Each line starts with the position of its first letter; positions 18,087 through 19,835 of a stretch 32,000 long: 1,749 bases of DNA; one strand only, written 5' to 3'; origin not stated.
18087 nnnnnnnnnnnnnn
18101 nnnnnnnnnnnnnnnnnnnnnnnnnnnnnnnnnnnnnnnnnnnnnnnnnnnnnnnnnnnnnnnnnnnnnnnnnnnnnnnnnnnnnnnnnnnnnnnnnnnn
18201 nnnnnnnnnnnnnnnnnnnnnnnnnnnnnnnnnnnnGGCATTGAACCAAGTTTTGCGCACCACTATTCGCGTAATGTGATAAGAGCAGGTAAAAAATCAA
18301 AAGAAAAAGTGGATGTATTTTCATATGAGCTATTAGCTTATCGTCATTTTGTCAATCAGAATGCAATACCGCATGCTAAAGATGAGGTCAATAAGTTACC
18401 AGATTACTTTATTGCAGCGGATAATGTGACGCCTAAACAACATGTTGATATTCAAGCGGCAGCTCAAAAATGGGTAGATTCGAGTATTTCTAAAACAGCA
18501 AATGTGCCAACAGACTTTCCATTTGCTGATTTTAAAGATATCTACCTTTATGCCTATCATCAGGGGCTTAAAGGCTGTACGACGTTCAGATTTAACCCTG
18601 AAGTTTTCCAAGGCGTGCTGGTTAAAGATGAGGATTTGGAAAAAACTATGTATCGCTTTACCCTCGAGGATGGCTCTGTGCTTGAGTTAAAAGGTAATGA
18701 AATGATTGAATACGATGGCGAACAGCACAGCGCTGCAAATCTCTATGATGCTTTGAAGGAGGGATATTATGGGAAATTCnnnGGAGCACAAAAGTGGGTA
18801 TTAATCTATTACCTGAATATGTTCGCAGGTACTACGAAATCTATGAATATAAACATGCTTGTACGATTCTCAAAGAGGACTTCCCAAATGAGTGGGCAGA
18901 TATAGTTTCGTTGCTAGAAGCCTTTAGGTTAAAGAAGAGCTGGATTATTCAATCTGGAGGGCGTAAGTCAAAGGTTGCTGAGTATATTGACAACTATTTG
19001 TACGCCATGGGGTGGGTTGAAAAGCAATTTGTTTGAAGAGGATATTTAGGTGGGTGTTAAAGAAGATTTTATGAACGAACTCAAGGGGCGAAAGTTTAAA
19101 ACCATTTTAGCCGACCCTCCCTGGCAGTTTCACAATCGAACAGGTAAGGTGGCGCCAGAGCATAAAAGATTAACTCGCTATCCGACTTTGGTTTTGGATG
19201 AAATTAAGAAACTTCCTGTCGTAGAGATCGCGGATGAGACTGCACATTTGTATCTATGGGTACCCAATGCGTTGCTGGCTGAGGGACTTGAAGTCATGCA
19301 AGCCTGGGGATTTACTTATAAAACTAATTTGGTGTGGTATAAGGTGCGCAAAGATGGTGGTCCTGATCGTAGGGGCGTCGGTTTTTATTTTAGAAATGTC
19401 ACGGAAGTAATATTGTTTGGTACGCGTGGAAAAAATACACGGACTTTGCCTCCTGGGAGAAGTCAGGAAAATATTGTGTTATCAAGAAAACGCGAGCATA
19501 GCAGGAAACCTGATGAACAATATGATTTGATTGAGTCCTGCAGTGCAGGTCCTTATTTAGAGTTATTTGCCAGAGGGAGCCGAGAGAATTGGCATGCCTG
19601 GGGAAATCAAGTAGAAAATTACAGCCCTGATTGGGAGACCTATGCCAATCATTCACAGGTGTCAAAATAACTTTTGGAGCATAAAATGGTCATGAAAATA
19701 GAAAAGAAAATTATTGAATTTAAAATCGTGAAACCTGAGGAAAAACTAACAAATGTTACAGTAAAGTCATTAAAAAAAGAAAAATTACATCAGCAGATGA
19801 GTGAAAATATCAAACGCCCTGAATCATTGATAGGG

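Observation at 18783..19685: Restriction-modification remnant inserted exactly in the junction of the split B12-dependent ribonucleotide reductase (nrdJa | R' - M | nrdJb)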

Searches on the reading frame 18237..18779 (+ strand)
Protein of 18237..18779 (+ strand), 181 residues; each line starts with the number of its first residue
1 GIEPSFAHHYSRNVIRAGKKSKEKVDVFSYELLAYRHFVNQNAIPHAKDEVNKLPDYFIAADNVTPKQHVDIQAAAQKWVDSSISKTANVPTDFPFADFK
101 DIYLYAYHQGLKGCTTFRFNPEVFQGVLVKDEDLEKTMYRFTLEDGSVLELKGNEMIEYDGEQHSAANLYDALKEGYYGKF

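Call 17: find_related_loci(query=window:18237-18779:+, collection=genome_contigs, flank=10000)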
Query window:18237-18779:+ (181 aa) in genome_contigs; peptide patterns used: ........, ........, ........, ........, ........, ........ (x = any residue, [..] = any of these).
600 stretches matched a pattern (row limit reached: there are more); 574 encode a relative of the query (tblastn E <= 1e-3); the best 80 are kept; 80 distinct loci.
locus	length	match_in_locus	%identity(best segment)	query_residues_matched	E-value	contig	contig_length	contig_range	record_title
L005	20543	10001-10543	90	1-181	4e-113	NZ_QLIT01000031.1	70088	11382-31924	Facilibium subflavum strain SYSU SYW-5 contig031, whole genome shotgun sequence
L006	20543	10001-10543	83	1-181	3e-104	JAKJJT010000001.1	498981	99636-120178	Thiotrichales bacterium 19S9-11 Scaffold1, whole genome shotgun sequence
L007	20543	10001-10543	82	1-181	3e-104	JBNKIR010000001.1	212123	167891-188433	MAG: Sedimenticolaceae bacterium isolate H2.bin.9.orig k141_532840, whole genome shotgun sequence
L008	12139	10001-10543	83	1-181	1e-103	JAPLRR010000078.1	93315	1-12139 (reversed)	MAG: Methylococcales bacterium isolate LacPavin_0920_WC57_MAG_48_27 LacPavin_0920_WC57_scaffold_541196, whole genome sho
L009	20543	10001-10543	82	1-181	8e-104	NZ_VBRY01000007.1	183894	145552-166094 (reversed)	Mariprofundus erugo strain P3 NODE_7_length_183894_cov_42.752377, whole genome shotgun sequence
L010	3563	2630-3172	83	1-181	8e-105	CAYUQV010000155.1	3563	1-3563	MAG TPA_asm: uncultured Methylocucumis sp. isolate SRP272421_co2_532 genome assembly, contig: NODE_114735_length_3563_co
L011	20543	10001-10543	83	1-181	3e-103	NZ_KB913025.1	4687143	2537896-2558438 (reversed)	Methylovulum miyakonense HT12 MetmiDRAFT_scaffold1.1, whole genome shotgun sequence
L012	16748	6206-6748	82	1-181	4e-103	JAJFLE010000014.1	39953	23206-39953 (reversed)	MAG: Mariprofundus sp. isolate OFTM123 OFTM123_13, whole genome shotgun sequence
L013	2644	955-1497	81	1-181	2e-106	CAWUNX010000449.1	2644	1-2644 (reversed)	MAG: uncultured Methylocucumis sp. isolate SRR1522971_concoct_76_1705335399 genome assembly, contig: ERZ11848521.47807,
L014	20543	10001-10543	82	1-181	1e-102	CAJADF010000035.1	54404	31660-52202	MAG: uncultured Methylococcaceae bacterium isolate A-3_bin-273 genome assembly, contig: bin-273:035/134, whole genome sh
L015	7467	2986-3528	81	1-181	2e-102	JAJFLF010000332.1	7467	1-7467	MAG: Mariprofundus sp. isolate OFTM13 OFTM13_331, whole genome shotgun sequence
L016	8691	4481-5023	81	1-181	3e-102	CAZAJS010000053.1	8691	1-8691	MAG TPA_asm: uncultured Francisellaceae bacterium isolate binchicken_co32_377 genome assembly, contig: NODE_14352_length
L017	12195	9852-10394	81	1-181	2e-102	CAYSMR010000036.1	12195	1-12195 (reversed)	MAG TPA_asm: uncultured Zetaproteobacteria bacterium isolate SRP216583_co1_119 genome assembly, contig: NODE_4864_length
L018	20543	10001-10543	81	1-181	3e-102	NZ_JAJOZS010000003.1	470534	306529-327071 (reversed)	Stenotrophomonas sp. MMGLT7 Scaffold3, whole genome shotgun sequence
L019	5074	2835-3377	81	1-181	2e-102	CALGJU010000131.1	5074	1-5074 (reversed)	MAG: uncultured Granulosicoccaceae bacterium isolate H3_Bin_Bin_39_sub_1_1 genome assembly, contig: c_000003356544, whol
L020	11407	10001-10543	80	1-181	2e-102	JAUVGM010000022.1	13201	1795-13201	MAG: Gammaproteobacteria bacterium isolate CSMAG_376 CSMAG_376_k141_2409313_length_13201_cov_7.0000, whole genome shotgu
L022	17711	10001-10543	82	1-181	4e-102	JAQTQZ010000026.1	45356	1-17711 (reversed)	MAG: Methylovulum sp. isolate STB_151 NODE_1665_length_45356_cov_5.020098_Sandtown_B, whole genome shotgun sequence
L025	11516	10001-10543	81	1-181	5e-102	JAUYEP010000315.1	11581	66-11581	MAG: Methylovulum sp. isolate C21_concoct.bin.119_sub C21_k141_430752, whole genome shotgun sequence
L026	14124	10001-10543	81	1-181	1e-101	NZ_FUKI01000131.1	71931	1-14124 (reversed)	Crenothrix polyspora isolate RSM_CP1, whole genome shotgun sequence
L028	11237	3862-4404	81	1-181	2e-101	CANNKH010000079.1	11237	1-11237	MAG: Methylococcaceae bacterium isolate ZH-Oct18-76 genome assembly, contig: ZH-Oct18-C5743, whole genome shotgun sequen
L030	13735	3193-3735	80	1-181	4e-101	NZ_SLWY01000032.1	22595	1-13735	Plasticicumulans lactativorans strain DSM 25287 Ga0310538_132, whole genome shotgun sequence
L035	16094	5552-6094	81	1-181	3e-101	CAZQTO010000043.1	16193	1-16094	MAG TPA_asm: uncultured Zetaproteobacteria bacterium isolate SRP118108_co1_502 genome assembly, contig: NODE_2944_length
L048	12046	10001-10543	80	1-181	1e-100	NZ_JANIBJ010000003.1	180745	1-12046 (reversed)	Methylomonas subterranea strain SURF-2 SURF2.00003, whole genome shotgun sequence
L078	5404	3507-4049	80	1-181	7e-100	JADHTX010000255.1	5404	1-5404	MAG: Methylobacter sp. isolate BS150m-G31 BS-150m-C14900, whole genome shotgun sequence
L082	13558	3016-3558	80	1-181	7e-100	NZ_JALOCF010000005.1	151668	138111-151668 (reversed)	MAG: Methylobacter sp. isolate SO_2017_LW4 bin 67 scaffold_223_c1_LW137-91_2017, whole genome shotgun sequence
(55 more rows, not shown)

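Call 29: search_protein_families(library=pfam, proteins=[L008:10767-11003:+, L022:11647-11982:+, L022:12258-12839:+, L013:1656-1886:+, L013:1887-2111:+, L048:10543-10836:+, L048:10840-11088:+, L018:10704-11417:+, L011:10699-12609:+], max_evalue=0.01)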
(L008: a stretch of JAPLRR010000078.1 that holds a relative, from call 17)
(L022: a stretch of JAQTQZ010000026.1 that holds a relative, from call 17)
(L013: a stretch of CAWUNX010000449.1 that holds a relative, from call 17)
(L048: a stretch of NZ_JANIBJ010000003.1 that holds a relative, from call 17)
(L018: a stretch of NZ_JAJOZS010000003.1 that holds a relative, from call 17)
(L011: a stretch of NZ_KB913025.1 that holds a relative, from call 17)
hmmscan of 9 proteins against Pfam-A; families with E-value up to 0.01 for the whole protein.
L008:10767-11003:+ (78 aa): 0 families

L022:11647-11982:+ (111 aa): 1 family
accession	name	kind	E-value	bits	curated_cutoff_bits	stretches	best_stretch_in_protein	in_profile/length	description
PF09907.15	HigB_toxin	-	2.2e-26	92.3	27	1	38-107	2-72/74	HigB_toxin, RelE-like toxic component of a toxin-antitoxin system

L022:12258-12839:+ (193 aa): 1 family
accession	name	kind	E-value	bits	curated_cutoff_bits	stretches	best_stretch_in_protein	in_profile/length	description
PF01797.21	Y1_Tnp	-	7.1e-05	23.4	23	1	31-147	8-120/121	Transposase IS200 like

L013:1656-1886:+ (76 aa): 1 family
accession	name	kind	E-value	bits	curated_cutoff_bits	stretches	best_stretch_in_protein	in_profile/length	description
PF08972.17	DUF1902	-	2.5e-05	24.7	22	1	15-60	13-59/74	Domain of unknown function (DUF1902)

L013:1887-2111:+ (74 aa): 1 family
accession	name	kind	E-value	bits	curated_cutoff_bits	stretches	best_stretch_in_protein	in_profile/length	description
PF07927.17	HicA_toxin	-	1.3e-19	70.4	27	1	9-66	1-58/58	HicA toxin of bacterial toxin-antitoxin,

L048:10543-10836:+ (97 aa): 1 family
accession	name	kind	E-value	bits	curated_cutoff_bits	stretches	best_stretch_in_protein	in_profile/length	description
PF13711.11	DUF4160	-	1.1e-24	86.8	23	1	17-82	1-65/65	Domain of unknown function (DUF4160)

L048:10840-11088:+ (82 aa): 1 family
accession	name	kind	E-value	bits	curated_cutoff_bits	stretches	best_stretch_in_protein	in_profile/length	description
PF10387.14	DUF2442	-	1.5e-13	51.1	23.9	1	5-72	1-67/72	Protein of unknown function (DUF2442)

L018:10704-11417:+ (237 aa): 2 families
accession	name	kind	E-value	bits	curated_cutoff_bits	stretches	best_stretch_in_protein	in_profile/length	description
PF07382.16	HC2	-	0.00072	20.2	40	1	91-234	4-146/194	Histone H1-like nucleoprotein HC2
PF01442.23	Apolipoprotein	-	0.0014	18.8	90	0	8-129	43-168/190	Apolipoprotein A1/A4/E domain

L011:10699-12609:+ (636 aa): 1 family
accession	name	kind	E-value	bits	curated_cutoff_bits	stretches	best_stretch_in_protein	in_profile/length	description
PF20237.3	DUF6594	-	0.0016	18.9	30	1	451-603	89-220/238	Family of unknown function (DUF6594)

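Call 46: search_protein_families(library=padloc, proteins=[L011:10699-12609:+, L022:10634-11422:+], max_evalue=0.001)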
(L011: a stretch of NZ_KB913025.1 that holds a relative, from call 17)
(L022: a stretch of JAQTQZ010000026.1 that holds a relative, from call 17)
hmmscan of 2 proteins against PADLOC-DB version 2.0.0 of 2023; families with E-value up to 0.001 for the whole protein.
L011:10699-12609:+ (636 aa): 0 families

L022:10634-11422:+ (262 aa): 0 families

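Call 47: search_protein_families(library=pfam, proteins=[L082:3644-3949:+, L082:4081-4626:+, L082:4487-5065:+, L026:10582-11046:+, L025:10606-11397:+, L078:4170-5279:+, L010:3179-3472:+, L022:10634-11422:+], max_evalue=0.01)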
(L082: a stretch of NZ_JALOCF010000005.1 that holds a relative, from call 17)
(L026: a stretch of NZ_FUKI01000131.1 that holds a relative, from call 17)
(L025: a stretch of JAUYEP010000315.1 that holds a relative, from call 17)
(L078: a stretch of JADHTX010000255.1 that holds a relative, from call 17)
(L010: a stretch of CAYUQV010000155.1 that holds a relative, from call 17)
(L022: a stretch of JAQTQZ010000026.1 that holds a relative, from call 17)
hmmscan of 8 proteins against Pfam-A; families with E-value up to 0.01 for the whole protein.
L082:3644-3949:+ (101 aa): 1 family
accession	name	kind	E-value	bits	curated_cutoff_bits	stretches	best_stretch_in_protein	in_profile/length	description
PF15723.11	MqsR_toxin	-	6e-10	39.8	26.2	1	2-93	2-90/95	Motility quorum-sensing regulator, toxin of MqsA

L082:4081-4626:+ (181 aa): 1 family
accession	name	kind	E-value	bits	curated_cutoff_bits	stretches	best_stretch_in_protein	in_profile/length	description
PF15731.11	MqsA_antitoxin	-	1.1e-18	68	30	1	3-127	2-128/131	Antitoxin component of bacterial toxin-antitoxin system, MqsA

L082:4487-5065:+ (192 aa): 0 families

L026:10582-11046:+ (154 aa): 1 family
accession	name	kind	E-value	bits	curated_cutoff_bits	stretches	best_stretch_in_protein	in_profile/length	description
PF19276.4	HD_assoc_2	-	0.0011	18.8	23.1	1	81-137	80-136/222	HD associated region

L025:10606-11397:+ (263 aa): 2 families
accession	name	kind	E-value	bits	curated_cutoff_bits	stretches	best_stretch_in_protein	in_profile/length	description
PF13365.12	Trypsin_2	-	6.2e-26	92.3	27.6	1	62-224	1-144/144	Trypsin-like peptidase domain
PF00089.32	Trypsin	-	2.8e-08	34.3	20.6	1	62-228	27-198/220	Trypsin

L078:4170-5279:+ (369 aa): 1 family
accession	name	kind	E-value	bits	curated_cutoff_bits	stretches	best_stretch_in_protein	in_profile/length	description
PF00487.30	FA_desaturase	-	1.1e-25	91.4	29.7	1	66-331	5-250/253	Fatty acid desaturase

L010:3179-3472:+ (97 aa): 1 family
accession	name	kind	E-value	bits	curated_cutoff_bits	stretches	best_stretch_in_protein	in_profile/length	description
PF12728.13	HTH_17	-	1.5e-06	28.8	27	1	38-86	1-48/51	Helix-turn-helix domain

L022:10634-11422:+ (262 aa): 0 families

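Call 77: search_protein_families(library=pfam, proteins=[L030:3908-4972:+, L030:5588-6025:+, L030:6055-6555:+, L030:6572-6916:+, L030:6957-7682:+, L026:11393-11674:+, L026:11662-11895:+, L028:4490-4867:-, L020:10595-10834:-, L035:6127-6378:+], max_evalue=0.01)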
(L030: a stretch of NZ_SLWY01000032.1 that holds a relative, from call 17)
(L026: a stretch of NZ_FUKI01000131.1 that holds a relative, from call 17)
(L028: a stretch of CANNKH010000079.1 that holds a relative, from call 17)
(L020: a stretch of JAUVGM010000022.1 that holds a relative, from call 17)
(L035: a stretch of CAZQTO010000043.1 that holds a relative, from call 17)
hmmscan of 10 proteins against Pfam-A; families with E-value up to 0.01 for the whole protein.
L030:3908-4972:+ (354 aa): 1 family
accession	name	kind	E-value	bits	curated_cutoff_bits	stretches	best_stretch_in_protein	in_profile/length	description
PF19658.4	DUF6161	-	2.3e-10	40.8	27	1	186-330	58-203/216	Family of unknown function (DUF6161)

L030:5588-6025:+ (145 aa): 0 families

L030:6055-6555:+ (166 aa): 3 families
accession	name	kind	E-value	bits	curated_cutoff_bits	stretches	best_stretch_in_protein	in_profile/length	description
PF12385.14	Peptidase_C70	-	2.3e-12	47.4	19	1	18-145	16-137/141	Papain-like cysteine protease AvrRpt2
PF13529.12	Peptidase_C39_2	-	0.00041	21.4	24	1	88-131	90-143/143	Peptidase_C39 like family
PF09778.15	Guanylate_cyc_2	-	0.0041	17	28.1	1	101-134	153-186/212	Guanylylate cyclase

L030:6572-6916:+ (114 aa): 1 family
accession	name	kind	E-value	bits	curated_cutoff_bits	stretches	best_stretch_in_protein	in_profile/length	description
PF16518.11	GrlR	-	5.2e-06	27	26.8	1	6-83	3-79/110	T3SS negative regulator,GrlR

L030:6957-7682:+ (241 aa): 5 families
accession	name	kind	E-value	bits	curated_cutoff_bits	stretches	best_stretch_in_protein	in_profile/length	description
PF01738.24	DLH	-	6e-41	140.8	21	1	19-238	2-215/217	Dienelactone hydrolase family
PF12146.15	Hydrolase_4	-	6.1e-06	26.1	27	0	150-207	180-235/239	Serine aminopeptidase, S33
PF02230.22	Abhydrolase_2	-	3.6e-05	24.2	23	1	109-209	101-204/217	Phospholipase/Carboxylesterase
PF12740.14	PETase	-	0.00066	19.6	28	1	101-213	105-220/263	PET hydrolase-like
PF00326.27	Peptidase_S9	-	0.0016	18.4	22.6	0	100-132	49-81/213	Prolyl oligopeptidase family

L026:11393-11674:+ (93 aa): 2 families
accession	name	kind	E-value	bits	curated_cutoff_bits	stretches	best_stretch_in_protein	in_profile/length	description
PF09907.15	HigB_toxin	-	5e-28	97.6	27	1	20-89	2-72/74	HigB_toxin, RelE-like toxic component of a toxin-antitoxin system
PF00625.27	Guanylate_kin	-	0.0036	17.4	25.2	1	30-81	69-122/182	Guanylate kinase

L026:11662-11895:+ (77 aa): 0 families

L028:4490-4867:- (125 aa): 0 families

L020:10595-10834:- (79 aa): 0 families

L035:6127-6378:+ (83 aa): 0 families

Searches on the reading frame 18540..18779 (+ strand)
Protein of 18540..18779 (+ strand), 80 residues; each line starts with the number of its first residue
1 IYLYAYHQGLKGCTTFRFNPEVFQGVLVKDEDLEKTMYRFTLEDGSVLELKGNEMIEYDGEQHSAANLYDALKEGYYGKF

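Call 78: search_protein_families(library=pfam, proteins=[window:18570-18779:+], max_evalue=10)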
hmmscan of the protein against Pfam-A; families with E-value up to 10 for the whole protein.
window:18570-18779:+ (70 aa): 0 families

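Call 79: search_solved_structures(query=window:18540-18779:+, max_evalue=10)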
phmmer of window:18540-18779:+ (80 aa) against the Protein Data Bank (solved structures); distinct sequences matched with E-value up to 10: 9.
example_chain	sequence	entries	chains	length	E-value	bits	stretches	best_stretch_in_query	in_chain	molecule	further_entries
3dwk_A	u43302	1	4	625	0.11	16.1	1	40-76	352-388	Penicillin-binding protein 2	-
2olu_A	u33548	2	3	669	0.14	15.7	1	40-76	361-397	Penicillin-binding protein 2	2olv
2ovs_A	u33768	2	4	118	0.34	14.6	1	21-52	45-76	L0044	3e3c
5kn0_A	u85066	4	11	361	0.37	14.4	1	41-69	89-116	Calsequestrin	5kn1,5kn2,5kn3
4kt5_A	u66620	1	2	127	0.4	14.3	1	21-52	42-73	GrlR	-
3nfg_A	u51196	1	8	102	0.47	14.1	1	22-77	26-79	DNA-directed RNA polymerase I subunit RPA49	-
3nff_A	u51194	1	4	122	0.66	13.6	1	22-77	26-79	RNA polymerase I subunit A49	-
3icy_A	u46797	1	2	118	1.1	12.9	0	5-31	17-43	Sensor protein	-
5z23_C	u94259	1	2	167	1.9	12.2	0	17-50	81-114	Histone H2A type 1-B/E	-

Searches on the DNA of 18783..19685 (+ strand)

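Call 72: search_dna_similar(query=window:18783-19685:+, collection=plasmids, mode=distant, max_rows=8)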
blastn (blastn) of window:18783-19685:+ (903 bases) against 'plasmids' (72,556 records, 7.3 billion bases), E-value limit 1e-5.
Records with a match: 5; places in all: 5; records where one place covers at least 80% of the query: 0.
Best place of each record, by identity: 60-80% 5.
By first word of the organism name: Roseovarius 1; Yoonia 1; Comamonas 1; Roseivivax 1; Kocuria 1.
By predicted mobility (MOB-suite, as given by PLSDB): conjugative 3; non-mobilizable 1; mobilizable 1.
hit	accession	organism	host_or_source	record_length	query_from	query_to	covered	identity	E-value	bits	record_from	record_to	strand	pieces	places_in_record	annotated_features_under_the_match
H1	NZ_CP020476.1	Roseovarius mucosus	Skeletonema marinoi strain RO5AC,Cell ...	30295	325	789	51%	65.2%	2e-16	95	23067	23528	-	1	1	MT-A70 family methyltransferase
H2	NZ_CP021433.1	Yoonia vestfoldensis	Skeletonema marinoi strain RO5AC,Cell ...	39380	325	789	51%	65.2%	2e-16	95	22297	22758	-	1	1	MT-A70 family methyltransferase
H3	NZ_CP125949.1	Comamonas resistens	activated sludge,single strain culture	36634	328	662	37%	67.8%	1e-23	118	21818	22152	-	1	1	MT-A70 family methyltransferase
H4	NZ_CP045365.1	Roseivivax sp. THAF40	pure culture,Surface of a polyethylene ...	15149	455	638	20%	67.4%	9e-7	63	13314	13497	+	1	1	MT-A70 family methyltransferase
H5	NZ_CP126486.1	Kocuria rosea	mixed culture,an irradiated device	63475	469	647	20%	68.7%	2e-9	72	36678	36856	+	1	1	MT-A70 family methyltransferase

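Call 73: search_dna_similar(query=window:18783-19685:+, collection=phages, mode=distant, max_rows=8)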
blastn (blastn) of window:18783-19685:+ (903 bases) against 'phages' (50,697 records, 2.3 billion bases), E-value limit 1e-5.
Records with a match: 4; places in all: 4; records where one place covers at least 80% of the query: 0.
Best place of each record, by identity: 60-80% 4.
By first word of the organism name: Nitratiruptor 2; Mesorhizobium 2.
By host as written in the record: Mesorhizobium loti R7ANS 2; Nitratiruptor sp. YY08-10 1; Nitratiruptor sp. YY08-14 1.
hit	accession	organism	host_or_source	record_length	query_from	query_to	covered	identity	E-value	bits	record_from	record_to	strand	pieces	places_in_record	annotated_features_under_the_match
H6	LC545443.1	Nitratiruptor phage NrS-2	Nitratiruptor sp. YY08-10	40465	309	839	59%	71.1%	7e-66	257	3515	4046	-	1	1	methyltransferase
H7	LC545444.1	Nitratiruptor phage NrS-3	Nitratiruptor sp. YY08-14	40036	309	839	59%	71.1%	7e-66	257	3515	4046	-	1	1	methyltransferase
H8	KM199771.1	Mesorhizobium phage vB_MloP_Lo5R7ANS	Mesorhizobium loti R7ANS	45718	442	653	23%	69.3%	2e-15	91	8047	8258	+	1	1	putative adenine-specific DNA methyltransferase, transcriptional ...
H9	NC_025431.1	Mesorhizobium phage vB_MloP_Lo5R7ANS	Mesorhizobium loti R7ANS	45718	442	653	23%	69.3%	2e-15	91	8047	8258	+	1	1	DNA methyltransferase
